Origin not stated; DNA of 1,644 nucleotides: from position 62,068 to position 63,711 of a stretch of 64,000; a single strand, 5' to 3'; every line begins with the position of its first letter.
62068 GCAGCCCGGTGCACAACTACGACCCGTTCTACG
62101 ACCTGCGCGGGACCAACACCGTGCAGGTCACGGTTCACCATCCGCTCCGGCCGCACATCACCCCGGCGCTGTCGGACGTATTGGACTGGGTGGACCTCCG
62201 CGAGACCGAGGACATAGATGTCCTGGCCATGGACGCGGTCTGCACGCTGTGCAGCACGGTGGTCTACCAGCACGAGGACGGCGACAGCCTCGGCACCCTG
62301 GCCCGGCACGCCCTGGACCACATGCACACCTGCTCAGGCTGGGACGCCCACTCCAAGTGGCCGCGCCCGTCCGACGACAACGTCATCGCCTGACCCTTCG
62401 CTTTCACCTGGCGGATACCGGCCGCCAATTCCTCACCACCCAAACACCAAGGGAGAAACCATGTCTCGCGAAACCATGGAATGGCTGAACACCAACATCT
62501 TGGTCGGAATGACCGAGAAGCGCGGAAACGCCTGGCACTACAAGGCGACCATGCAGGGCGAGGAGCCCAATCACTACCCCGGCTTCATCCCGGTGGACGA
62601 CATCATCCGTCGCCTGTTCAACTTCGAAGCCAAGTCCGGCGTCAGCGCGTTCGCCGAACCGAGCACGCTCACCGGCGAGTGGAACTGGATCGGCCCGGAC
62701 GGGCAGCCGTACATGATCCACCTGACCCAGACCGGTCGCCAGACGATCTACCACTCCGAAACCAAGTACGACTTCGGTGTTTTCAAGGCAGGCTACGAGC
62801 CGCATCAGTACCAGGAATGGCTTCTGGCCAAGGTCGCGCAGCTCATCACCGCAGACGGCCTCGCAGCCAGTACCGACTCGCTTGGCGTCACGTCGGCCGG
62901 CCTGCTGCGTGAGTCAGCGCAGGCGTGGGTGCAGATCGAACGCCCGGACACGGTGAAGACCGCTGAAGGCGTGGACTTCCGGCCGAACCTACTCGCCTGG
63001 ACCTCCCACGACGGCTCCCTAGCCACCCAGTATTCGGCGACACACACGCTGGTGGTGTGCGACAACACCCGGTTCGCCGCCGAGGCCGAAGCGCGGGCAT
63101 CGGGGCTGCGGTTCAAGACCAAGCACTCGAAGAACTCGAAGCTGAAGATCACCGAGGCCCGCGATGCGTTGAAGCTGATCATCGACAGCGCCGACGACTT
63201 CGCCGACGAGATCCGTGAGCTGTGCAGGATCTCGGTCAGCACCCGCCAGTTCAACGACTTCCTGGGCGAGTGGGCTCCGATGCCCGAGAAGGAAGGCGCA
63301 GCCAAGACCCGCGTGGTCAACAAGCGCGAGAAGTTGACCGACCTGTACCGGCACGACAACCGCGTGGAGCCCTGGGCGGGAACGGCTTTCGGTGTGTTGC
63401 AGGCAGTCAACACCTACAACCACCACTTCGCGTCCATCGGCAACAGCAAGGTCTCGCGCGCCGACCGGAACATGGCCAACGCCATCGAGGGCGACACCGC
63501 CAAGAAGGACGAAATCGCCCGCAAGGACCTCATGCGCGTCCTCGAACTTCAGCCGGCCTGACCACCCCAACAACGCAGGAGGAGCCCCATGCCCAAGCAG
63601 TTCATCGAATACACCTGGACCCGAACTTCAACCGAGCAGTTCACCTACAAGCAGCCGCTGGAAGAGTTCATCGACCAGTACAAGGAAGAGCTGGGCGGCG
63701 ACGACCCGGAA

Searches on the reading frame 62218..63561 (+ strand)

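Call 14: search_protein_families(library=phrogs, proteins=[window:62218-63561:+], max_evalue=0.00001)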
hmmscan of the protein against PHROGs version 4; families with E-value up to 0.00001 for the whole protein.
window:62218-63561:+ (447 aa): 1 family
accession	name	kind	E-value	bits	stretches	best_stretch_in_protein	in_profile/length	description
phrog_1221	-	unknown function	9e-84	282.5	1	82-442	1-352/355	-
